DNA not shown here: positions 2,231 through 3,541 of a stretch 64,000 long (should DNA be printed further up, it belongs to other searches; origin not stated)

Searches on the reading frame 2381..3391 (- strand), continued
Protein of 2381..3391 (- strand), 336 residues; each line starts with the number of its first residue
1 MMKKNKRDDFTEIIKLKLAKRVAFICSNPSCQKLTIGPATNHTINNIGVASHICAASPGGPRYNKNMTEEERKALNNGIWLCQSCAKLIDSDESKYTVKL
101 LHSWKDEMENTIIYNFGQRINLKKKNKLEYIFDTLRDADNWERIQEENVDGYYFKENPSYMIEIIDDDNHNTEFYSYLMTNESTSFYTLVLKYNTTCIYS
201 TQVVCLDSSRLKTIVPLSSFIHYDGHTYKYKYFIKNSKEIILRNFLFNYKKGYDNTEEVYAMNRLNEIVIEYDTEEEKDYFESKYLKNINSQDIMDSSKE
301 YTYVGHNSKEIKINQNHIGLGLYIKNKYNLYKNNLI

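Call 63: search_dna_similar(query=window:2381-3391:-, collection=plasmids, mode=protein, max_rows=15)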
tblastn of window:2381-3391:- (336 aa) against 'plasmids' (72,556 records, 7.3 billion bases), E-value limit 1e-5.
Records with a match: 274; places in all: 275; records where one place covers at least 80% of the query: 0.
Best place of each record, by identity: <60% 274.
By first word of the organism name: Pseudomonas 121; Salmonella 36; Escherichia 22; Agrobacterium 14; Rhizobium 13; Enterobacter 11; Moellerella 8; Klebsiella 5; Bacillus 4; Ketogulonicigenium 4; and 30 more.
By predicted mobility (MOB-suite, as given by PLSDB): non-mobilizable 195; conjugative 66; mobilizable 13.
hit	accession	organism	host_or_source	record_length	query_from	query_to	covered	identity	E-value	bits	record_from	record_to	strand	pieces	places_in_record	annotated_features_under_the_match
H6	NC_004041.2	Rhizobium etli CFN 42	-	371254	4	145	42%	44.1%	3e-27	119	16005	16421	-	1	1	HNH endonuclease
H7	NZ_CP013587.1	Rhizobium phaseoli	Phaseolus vulgaris,Whole ...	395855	4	145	42%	44.1%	3e-27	119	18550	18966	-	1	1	HNH endonuclease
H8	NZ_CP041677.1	Limosilactobacillus reuteri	Peromyscus leucopus,Wholel organism ...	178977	89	318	68%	26.1%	4e-11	72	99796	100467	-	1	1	ATP-binding protein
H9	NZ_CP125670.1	Acinetobacter sp. KCTC 92772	Single cell,Spoiled shower gel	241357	2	120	35%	49.6%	1e-26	117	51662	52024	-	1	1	hypothetical protein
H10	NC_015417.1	Clostridium botulinum BKT015925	-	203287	125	281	47%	37.0%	7e-16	86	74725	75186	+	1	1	ATP-binding protein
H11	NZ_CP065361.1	Ruegeria sp. SCSIO 43209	Galaxea fascicularis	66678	1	113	34%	50.8%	9e-30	127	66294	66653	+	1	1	hypothetical protein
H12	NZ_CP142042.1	Pseudomonas veronii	cell culture,ground water from aniline ...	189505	3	118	35%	49.2%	3e-28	122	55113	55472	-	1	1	hypothetical protein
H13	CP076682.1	Pseudoalteromonas shioyasakiensis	isolated microorganism,Ocean water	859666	7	150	43%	39.3%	6e-18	92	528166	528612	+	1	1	hypothetical protein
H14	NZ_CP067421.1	Skermanella sp. TT6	Homo sapiens,single cell,skin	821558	6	111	32%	53.3%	7e-30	127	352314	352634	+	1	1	hypothetical protein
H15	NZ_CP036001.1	Bacillus mycoides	cell culture,soil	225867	118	282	49%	34.1%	4e-14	81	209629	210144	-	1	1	ATP-binding protein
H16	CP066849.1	Bacillus mycoides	single cell,soil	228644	118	282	49%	34.1%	4e-14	81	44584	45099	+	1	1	ATP-binding protein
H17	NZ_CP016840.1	Brochothrix thermosphacta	cell culture,poultry meat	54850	119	312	58%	28.9%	2e-9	66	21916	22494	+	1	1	ATP-binding protein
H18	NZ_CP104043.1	Rhizobium sp. WSM4643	Pisum sativum,Cell culture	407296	3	109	32%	51.9%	2e-26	117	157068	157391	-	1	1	hypothetical protein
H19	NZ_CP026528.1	Sinorhizobium meliloti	Medicago sativa L. subsp. ambigua,Cell ...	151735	5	109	31%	52.8%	1e-29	126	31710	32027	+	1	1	hypothetical protein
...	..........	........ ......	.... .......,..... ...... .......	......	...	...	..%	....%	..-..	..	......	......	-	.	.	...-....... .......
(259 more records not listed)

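Call 76: find_homologous_proteins(query=L001:5536-6972:+)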
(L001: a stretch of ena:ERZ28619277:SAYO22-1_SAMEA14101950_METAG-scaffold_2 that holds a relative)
Query L001:5536-6972:+ (478 aa): 42 proteins with E <= 0.001 among 8000 candidates.
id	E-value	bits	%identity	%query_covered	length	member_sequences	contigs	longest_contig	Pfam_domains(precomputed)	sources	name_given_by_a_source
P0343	0.0e+0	1045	99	100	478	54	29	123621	-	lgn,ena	-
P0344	3.6e-227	773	71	100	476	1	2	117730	-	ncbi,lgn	-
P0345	1.7e-226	771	71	100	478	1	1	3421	PF18862.7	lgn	-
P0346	1.2e-222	758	71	100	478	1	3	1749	-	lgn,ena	-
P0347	8.8e-216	735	68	100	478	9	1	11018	-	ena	-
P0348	7.3e-213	726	67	100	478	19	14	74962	-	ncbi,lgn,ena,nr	ncbi:MAG TPA: hypothetical protein IAC24_02010 [Candidatus Onthousia faecigallinarum]|nr:hypothetica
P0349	4.5e-208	710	67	100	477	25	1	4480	-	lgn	-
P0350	1.4e-200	685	63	100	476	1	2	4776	PF18862.7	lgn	-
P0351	1.8e-181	622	59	100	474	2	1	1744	-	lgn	-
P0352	4.7e-181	621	58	100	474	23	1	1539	PF18862.7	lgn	-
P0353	6.1e-180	617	59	100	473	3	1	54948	-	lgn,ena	-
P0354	1.7e-178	612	58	100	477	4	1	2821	-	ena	-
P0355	1.7e-176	606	58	100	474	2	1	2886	-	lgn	-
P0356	1.6e-175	603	57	100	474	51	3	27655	-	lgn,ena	-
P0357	2.4e-175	602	57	100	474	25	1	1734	-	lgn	-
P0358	3.9e-175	601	60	97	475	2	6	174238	-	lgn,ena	-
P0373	3.1e-143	496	52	100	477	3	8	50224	-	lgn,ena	-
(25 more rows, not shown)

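Call 77: find_encoding_contigs(protein=P0358, flank=4000, max_places=2)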
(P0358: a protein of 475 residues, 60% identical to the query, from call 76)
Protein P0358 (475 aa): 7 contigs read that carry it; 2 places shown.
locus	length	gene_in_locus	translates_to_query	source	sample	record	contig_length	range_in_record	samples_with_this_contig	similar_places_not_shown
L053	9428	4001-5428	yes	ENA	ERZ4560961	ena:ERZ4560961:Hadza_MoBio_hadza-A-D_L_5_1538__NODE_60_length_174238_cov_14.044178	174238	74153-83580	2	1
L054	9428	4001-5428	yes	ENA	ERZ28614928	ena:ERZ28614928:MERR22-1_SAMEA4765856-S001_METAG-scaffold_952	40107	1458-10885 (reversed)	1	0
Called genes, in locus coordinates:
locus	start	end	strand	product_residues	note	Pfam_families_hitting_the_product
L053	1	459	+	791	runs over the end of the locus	PF12846:AAA_10 (faint), PF19044:P-loop_TraG, PF01935:DUF87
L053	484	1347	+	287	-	PF01551:Peptidase_M23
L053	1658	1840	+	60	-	-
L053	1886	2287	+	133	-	-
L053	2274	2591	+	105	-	-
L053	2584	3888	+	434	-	PF18555:MobL (faint)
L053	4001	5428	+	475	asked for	-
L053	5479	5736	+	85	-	PF12844:HTH_19, PF01381:HTH_3, PF13413:HTH_25 (weak), PF13443:HTH_26 (weak)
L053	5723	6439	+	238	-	PF01555:N6_N4_Mtase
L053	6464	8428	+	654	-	PF02534:T4SS-DNA_transf, PF10412:TrwB_AAD_bind, PF12696:TraG-D_C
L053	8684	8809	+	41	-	-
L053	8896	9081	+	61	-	-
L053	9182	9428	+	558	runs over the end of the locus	PF00239:Resolvase, PF07508:Recombinase, PF13408:Zn_ribbon_recom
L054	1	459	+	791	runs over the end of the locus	PF12846:AAA_10 (faint), PF19044:P-loop_TraG, PF01935:DUF87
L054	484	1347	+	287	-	PF01551:Peptidase_M23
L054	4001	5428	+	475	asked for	-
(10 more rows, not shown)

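Call 78: find_encoding_contigs(protein=P0373, flank=4000, max_places=2)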
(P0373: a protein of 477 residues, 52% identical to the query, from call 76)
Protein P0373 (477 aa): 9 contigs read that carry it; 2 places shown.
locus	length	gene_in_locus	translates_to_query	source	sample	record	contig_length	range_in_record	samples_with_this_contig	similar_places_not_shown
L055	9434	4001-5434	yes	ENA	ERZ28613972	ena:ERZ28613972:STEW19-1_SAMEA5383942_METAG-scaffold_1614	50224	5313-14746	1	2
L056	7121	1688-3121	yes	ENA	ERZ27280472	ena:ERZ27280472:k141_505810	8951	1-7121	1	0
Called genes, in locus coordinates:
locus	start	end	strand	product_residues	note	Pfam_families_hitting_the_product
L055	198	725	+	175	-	PF13302:Acetyltransf_3, PF00583:Acetyltransf_1, PF13673:Acetyltransf_10 (weak)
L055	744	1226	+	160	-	PF00583:Acetyltransf_1, PF13420:Acetyltransf_4 (weak), PF13508:Acetyltransf_7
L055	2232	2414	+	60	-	-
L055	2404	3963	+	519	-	PF00239:Resolvase, PF07508:Recombinase, PF13408:Zn_ribbon_recom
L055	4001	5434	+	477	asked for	-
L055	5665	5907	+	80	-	PF04014:MazE_antitoxin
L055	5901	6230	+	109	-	PF02452:PemK_toxin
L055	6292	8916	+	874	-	PF00690:Cation_ATPase_N, PF00122:E1-E2_ATPase, PF00702:Hydrolase, PF13246:Cation_ATPase, PF00689:Cation_ATPase_C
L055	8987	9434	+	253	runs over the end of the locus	-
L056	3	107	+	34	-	?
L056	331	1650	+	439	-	PF00239:Resolvase (faint), PF07508:Recombinase, PF13408:Zn_ribbon_recom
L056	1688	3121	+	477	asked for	-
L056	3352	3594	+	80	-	PF04014:MazE_antitoxin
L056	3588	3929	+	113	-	PF02452:PemK_toxin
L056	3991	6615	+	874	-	PF00690:Cation_ATPase_N, PF00122:E1-E2_ATPase, PF00702:Hydrolase, PF13246:Cation_ATPase, PF00689:Cation_ATPase_C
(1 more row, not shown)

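Call 79: find_encoding_contigs(protein=P0005, flank=5000, max_places=3)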
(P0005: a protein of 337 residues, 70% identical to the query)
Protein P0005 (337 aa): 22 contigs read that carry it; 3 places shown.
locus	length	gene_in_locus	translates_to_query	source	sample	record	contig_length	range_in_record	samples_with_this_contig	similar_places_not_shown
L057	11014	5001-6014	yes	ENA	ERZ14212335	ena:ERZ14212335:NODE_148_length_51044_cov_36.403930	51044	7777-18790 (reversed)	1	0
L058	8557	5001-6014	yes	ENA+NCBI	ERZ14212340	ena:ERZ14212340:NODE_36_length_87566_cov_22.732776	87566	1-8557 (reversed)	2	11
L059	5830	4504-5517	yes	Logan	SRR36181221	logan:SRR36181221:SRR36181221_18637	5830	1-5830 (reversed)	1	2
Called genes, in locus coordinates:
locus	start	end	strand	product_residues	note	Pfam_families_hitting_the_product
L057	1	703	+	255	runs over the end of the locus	PF04203:Sortase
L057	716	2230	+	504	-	-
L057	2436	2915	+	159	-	PF00684:DnaJ_CXXCXGXG (faint)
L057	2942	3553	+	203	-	-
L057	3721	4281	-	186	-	PF00589:Phage_integrase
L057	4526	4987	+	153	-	-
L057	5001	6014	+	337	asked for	-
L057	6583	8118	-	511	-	PF00155:Aminotran_1_2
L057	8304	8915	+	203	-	PF01467:CTP_transf_like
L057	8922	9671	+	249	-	PF02540:NAD_synthase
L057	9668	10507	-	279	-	PF00702:Hydrolase (faint), PF08282:Hydrolase_3, PF13344:Hydrolase_6 (weak), PF05116:S6PP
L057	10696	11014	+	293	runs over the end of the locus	PF01807:Zn_ribbon_DnaG, PF08275:DNAG_N, PF13662:Toprim_4 (weak)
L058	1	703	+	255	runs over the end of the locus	PF04203:Sortase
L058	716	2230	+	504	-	-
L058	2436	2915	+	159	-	PF00684:DnaJ_CXXCXGXG (faint)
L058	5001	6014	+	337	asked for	-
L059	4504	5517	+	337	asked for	-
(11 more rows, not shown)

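Call 80: find_encoding_contigs(protein=P0031, flank=5000, max_places=3)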
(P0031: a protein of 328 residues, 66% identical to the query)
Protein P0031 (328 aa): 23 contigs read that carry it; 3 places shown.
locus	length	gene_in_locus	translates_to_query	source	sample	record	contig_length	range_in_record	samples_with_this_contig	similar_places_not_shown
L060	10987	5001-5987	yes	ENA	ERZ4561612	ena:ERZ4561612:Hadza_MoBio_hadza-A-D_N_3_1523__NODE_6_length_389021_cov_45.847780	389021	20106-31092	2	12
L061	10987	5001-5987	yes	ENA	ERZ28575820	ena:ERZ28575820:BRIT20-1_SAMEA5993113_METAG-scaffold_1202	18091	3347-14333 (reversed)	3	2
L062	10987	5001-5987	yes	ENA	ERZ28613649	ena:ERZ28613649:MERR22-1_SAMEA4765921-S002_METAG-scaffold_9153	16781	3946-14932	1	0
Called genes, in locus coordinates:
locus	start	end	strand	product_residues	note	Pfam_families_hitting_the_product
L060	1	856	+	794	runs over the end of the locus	PF13588:HSDR_N_2, PF07669:Eco57I, PF02384:N6_Mtase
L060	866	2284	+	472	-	-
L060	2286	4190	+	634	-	PF03235:GmrSD_N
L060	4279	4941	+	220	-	-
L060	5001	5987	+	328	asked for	-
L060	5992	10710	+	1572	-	PF21941:SMEK_N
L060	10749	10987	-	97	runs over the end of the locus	-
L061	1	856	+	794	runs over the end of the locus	PF13588:HSDR_N_2, PF02384:N6_Mtase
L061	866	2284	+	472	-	-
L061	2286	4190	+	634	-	PF03235:GmrSD_N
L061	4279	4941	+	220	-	-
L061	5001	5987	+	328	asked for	-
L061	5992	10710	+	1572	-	PF21941:SMEK_N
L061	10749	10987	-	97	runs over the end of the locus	-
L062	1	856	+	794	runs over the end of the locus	PF13588:HSDR_N_2, PF07669:Eco57I, PF02384:N6_Mtase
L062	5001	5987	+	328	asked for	-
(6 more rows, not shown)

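Call 81: search_solved_structures(query=A1, max_evalue=0.01, show_alignments=2)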
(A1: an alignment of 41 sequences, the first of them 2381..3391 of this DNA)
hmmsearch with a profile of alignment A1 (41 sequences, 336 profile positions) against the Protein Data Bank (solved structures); distinct sequences matched with E-value up to 0.01: 4.
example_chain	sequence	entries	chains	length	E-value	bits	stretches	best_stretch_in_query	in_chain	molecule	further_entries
9om4_A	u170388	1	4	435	2.9e-11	46.4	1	11-119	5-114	HNH endonuclease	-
7rwm_A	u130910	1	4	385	2.9e-10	43.1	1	29-139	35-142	SAVED domain-containing protein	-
8ysq_A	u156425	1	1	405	1.8e-09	40.5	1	11-113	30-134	SAVED domain-containing protein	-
7rwk_A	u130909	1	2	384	1.6e-05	27.5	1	11-113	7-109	SAVED domain-containing protein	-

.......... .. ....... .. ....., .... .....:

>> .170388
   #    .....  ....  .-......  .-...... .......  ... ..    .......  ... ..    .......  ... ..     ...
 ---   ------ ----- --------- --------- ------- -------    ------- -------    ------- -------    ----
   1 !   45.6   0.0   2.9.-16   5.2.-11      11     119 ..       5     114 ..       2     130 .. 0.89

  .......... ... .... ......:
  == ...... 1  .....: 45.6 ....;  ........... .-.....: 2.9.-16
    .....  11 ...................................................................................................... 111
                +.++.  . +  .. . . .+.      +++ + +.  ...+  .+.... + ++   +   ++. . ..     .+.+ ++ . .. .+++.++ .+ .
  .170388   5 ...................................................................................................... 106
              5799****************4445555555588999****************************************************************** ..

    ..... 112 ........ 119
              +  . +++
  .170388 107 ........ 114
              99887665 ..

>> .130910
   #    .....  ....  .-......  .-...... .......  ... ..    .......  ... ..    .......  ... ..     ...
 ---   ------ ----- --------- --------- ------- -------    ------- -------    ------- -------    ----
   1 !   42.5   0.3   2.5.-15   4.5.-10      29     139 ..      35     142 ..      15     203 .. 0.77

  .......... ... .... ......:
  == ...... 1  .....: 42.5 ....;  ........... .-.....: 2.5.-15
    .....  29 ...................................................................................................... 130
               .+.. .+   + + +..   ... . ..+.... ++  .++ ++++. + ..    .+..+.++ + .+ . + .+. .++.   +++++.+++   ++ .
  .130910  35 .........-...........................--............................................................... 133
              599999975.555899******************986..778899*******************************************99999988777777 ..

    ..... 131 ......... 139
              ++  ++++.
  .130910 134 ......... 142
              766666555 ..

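Call 82: search_protein_families(library=pfam, proteins=[P0345, P0350, L057:4526-4987:+, L060:4279-4941:+, L060:866-2284:+, L053:4001-5428:+, L055:4001-5434:+], max_evalue=0.01)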
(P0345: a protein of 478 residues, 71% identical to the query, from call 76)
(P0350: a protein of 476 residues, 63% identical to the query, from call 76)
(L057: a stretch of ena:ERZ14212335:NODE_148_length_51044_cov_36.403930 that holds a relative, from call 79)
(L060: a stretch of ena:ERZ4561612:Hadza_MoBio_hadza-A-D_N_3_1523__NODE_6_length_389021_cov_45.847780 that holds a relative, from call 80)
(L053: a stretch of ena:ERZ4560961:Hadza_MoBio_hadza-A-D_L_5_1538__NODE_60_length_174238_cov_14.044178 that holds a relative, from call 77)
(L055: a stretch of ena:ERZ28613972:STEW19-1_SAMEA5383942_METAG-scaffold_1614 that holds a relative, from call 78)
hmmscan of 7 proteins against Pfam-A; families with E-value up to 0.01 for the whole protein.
P0345 (478 aa): 2 families
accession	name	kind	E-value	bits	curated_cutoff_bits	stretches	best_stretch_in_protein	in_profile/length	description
PF18862.6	ApeA_NTD1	-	5.7e-06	26.5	25.5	1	45-207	38-207/271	ApeA N-terminal domain 1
PF18739.6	HEPN_Apea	-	6e-05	23.9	24.4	1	310-468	7-135/136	Apea-like HEPN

P0350 (476 aa): 2 families
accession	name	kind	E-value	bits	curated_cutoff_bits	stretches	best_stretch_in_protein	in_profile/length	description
PF18862.6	ApeA_NTD1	-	6.1e-08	32.9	25.5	1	29-206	33-206/271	ApeA N-terminal domain 1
PF18735.6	HEPN_RiboL-PSP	-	9.3e-06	26.1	28.4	1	303-446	65-174/191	RiboL-PSP-HEPN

L057:4526-4987:+ (153 aa): 0 families

L060:4279-4941:+ (220 aa): 0 families

L060:866-2284:+ (472 aa): 0 families

L053:4001-5428:+ (475 aa): 0 families

L055:4001-5434:+ (477 aa): 0 families

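Call 83: list_cluster_members(proteins=[window:2381-3391:-, window:3414-4538:-, window:11236-13047:-, window:6194-7843:-])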
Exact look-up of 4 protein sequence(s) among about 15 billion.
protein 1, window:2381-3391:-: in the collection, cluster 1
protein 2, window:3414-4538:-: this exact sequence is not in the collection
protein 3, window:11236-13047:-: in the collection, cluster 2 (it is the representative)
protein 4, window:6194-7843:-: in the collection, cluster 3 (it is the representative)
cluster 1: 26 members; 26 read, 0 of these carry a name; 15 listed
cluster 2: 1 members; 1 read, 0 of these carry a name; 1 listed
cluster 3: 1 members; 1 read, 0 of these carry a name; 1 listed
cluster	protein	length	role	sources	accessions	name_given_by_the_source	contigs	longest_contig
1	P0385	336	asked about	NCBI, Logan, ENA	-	-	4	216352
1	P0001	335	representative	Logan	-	-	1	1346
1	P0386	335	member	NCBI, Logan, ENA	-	-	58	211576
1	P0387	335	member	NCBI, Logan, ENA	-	-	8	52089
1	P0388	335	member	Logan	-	-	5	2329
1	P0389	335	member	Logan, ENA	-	-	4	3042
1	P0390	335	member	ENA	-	-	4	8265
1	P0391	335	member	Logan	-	-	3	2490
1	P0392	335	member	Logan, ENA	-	-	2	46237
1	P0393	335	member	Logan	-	-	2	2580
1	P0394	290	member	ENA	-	-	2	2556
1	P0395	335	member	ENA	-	-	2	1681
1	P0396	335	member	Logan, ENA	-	-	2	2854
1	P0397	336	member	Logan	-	-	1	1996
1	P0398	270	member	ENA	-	-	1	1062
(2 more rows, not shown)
